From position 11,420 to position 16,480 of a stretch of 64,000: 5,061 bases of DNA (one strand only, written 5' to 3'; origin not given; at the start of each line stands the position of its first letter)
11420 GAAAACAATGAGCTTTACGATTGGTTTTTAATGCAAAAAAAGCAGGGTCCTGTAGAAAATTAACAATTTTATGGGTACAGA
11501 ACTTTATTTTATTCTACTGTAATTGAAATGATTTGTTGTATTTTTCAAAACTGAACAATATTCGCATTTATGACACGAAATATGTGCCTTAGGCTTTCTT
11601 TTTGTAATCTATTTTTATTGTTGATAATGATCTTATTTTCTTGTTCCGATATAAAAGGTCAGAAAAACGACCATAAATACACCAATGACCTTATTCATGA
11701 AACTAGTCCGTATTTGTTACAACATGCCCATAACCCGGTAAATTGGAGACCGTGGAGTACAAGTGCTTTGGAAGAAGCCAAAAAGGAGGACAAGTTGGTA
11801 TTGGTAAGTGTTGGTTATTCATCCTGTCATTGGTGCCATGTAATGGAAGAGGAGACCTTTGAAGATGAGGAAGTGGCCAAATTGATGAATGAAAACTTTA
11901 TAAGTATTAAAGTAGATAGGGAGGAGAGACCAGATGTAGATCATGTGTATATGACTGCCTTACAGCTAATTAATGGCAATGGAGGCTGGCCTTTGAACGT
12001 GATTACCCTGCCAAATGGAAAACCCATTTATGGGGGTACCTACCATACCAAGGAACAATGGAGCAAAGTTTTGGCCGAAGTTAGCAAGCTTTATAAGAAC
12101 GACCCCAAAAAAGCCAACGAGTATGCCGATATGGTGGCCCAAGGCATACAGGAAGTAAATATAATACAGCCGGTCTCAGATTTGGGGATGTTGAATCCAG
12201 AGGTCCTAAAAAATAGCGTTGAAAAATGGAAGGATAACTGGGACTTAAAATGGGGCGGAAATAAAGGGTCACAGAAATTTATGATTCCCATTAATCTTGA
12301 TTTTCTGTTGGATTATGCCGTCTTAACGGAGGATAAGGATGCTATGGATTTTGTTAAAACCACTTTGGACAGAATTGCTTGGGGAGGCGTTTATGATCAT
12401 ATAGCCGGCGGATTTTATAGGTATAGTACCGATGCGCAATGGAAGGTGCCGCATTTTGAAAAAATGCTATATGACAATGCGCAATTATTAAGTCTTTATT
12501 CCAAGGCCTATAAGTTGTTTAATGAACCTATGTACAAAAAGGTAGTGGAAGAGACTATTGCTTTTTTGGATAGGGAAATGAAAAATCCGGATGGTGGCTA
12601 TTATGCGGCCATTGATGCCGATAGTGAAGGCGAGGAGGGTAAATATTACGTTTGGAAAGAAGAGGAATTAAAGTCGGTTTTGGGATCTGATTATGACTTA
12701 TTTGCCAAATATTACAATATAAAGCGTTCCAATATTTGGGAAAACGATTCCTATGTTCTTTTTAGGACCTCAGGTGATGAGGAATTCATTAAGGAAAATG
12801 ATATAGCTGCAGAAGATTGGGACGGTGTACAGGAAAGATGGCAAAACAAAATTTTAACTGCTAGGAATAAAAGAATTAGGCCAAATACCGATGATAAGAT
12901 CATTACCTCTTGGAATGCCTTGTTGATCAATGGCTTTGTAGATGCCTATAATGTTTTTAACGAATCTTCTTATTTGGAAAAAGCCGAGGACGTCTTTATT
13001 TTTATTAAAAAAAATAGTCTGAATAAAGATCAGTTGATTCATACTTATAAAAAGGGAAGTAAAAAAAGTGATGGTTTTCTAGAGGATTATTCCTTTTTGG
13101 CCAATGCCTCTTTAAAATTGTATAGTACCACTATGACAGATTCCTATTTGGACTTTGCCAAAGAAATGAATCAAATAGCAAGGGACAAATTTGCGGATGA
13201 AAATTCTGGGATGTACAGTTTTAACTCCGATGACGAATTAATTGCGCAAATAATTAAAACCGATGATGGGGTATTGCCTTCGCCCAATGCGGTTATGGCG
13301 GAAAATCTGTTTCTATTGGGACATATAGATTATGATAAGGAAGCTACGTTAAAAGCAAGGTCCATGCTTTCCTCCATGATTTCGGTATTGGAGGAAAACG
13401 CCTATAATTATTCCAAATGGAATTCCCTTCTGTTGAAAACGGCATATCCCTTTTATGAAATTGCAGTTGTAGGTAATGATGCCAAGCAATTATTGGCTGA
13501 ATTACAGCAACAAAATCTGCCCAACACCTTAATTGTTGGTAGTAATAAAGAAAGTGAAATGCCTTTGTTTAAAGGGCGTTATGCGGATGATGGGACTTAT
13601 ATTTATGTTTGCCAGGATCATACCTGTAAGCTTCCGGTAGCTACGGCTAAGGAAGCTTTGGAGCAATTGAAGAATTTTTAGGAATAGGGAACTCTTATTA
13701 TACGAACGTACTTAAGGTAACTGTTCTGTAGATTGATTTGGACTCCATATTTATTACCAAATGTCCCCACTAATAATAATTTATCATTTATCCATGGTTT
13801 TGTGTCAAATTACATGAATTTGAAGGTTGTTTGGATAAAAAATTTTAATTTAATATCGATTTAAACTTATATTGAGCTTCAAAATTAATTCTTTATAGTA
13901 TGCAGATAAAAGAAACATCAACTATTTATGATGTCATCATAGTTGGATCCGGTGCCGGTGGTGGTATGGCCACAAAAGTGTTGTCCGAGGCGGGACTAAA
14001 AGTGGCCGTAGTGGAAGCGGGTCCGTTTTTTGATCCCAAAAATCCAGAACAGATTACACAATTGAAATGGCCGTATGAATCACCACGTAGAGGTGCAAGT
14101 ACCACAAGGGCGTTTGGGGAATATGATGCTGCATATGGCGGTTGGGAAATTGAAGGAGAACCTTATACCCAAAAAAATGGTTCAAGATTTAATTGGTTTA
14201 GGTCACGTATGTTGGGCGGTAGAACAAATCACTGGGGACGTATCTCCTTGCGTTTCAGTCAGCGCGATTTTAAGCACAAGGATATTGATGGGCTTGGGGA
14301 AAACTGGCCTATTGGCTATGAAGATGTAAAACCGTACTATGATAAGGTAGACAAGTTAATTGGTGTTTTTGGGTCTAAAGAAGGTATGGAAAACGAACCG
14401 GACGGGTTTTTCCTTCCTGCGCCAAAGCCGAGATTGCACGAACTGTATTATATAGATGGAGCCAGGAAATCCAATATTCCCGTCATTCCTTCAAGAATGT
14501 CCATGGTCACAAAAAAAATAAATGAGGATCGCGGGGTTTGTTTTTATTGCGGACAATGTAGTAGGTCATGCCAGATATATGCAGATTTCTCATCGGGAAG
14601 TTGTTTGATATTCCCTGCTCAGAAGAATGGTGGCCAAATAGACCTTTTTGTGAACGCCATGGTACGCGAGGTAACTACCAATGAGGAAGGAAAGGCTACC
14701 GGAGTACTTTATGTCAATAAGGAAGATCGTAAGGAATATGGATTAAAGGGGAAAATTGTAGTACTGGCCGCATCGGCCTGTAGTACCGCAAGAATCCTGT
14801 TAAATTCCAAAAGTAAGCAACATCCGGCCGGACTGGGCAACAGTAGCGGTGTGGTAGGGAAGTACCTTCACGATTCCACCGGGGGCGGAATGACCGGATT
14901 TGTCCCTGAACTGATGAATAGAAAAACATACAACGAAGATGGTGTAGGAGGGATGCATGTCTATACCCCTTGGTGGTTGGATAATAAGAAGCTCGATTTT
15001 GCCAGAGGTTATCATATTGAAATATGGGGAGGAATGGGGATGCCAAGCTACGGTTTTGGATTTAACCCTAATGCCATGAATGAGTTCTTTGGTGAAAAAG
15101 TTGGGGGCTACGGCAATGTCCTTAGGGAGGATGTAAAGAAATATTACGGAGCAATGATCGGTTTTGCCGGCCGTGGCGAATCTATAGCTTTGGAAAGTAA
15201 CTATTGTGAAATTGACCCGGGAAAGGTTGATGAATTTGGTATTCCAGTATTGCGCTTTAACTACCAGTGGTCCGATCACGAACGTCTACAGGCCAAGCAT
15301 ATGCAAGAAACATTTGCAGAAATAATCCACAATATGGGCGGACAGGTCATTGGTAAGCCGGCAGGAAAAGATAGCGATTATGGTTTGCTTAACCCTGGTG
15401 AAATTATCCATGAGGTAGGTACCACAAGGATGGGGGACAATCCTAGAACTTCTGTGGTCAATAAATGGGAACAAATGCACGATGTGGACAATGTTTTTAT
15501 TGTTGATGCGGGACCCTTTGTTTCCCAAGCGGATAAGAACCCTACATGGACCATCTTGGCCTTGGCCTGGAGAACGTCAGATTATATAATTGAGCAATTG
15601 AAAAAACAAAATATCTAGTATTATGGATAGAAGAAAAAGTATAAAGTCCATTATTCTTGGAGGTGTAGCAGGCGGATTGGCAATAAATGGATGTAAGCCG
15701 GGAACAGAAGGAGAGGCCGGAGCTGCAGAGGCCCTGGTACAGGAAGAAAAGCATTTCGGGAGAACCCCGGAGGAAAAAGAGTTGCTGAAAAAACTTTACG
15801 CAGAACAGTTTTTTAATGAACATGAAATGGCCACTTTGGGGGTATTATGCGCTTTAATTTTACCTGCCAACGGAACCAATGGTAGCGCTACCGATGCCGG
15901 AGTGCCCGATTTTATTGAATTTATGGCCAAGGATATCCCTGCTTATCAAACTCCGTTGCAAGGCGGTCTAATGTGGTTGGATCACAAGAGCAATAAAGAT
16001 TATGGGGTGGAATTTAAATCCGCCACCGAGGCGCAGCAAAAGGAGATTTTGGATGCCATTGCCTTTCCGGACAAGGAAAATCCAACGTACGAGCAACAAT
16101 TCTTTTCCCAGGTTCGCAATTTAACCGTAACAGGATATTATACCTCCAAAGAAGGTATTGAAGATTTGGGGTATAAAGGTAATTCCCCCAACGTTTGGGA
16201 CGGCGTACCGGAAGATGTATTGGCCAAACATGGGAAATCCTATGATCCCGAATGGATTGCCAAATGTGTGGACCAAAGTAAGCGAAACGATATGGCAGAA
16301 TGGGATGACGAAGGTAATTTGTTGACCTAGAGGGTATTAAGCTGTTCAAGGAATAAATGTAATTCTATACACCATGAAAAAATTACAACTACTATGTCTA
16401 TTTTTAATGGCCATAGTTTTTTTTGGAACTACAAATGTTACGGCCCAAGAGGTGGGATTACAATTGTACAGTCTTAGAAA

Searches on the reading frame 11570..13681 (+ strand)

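Call 78: search_protein_families(library=pfam, proteins=[window:11570-13681:+], max_evalue=0.00001)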
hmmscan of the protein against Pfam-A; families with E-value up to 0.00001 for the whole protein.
window:11570-13681:+ (703 aa): 2 families
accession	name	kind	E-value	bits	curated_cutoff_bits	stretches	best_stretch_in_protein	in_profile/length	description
PF03190.21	Thioredox_DsbH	-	2e-65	220.2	27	1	38-192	1-161/163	Protein of unknown function, DUF255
PF13899.12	Thioredoxin_7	-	3.5e-11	43.5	27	1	59-122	2-65/83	Thioredoxin-like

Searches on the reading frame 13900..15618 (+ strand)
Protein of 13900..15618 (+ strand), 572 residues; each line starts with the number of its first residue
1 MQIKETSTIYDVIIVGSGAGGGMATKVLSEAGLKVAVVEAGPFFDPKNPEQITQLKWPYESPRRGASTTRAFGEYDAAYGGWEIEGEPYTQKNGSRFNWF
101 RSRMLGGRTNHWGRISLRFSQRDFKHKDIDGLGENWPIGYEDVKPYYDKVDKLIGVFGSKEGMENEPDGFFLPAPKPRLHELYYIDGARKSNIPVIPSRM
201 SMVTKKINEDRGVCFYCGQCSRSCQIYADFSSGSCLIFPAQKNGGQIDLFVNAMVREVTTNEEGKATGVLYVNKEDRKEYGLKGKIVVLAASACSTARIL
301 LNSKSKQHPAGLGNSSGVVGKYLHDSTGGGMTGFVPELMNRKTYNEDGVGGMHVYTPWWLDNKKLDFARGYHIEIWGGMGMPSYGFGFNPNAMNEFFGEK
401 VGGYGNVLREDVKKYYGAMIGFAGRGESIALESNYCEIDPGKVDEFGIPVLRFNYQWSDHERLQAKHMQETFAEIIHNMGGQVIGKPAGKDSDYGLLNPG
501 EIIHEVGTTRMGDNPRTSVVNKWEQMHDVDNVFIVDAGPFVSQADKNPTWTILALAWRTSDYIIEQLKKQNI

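Call 78: search_protein_families(library=pfam, proteins=[window:13900-15618:+], max_evalue=0.00001)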
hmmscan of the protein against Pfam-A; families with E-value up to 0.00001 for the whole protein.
window:13900-15618:+ (572 aa): 3 families
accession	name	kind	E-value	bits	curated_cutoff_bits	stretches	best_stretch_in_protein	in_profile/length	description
PF05199.19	GMC_oxred_C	-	3.7e-20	73.3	24.6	1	442-556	11-139/139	GMC oxidoreductase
PF00732.25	GMC_oxred_N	-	3.2e-11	43.9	23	1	204-325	101-215/218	GMC oxidoreductase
PF00890.30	FAD_binding_2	-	1.1e-07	31.8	20.4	0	11-43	1-33/414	FAD binding domain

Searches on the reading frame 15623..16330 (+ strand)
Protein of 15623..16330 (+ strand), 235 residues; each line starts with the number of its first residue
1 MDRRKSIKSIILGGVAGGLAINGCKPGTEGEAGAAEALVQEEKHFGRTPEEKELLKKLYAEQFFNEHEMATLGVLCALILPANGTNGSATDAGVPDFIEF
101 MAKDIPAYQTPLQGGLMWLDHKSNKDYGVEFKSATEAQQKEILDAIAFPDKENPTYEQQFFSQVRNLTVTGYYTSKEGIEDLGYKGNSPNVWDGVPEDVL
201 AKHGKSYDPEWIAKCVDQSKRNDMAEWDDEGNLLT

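Call 78: search_protein_families(library=pfam, proteins=[window:15623-16330:+], max_evalue=0.00001)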
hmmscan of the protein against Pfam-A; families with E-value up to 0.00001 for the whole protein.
window:15623-16330:+ (235 aa): 1 family
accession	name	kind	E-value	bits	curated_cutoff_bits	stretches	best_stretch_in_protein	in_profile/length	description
PF13618.11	Gluconate_2-dh3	-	2e-34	119.3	23.4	1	66-189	1-130/135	Gluconate 2-dehydrogenase subunit 3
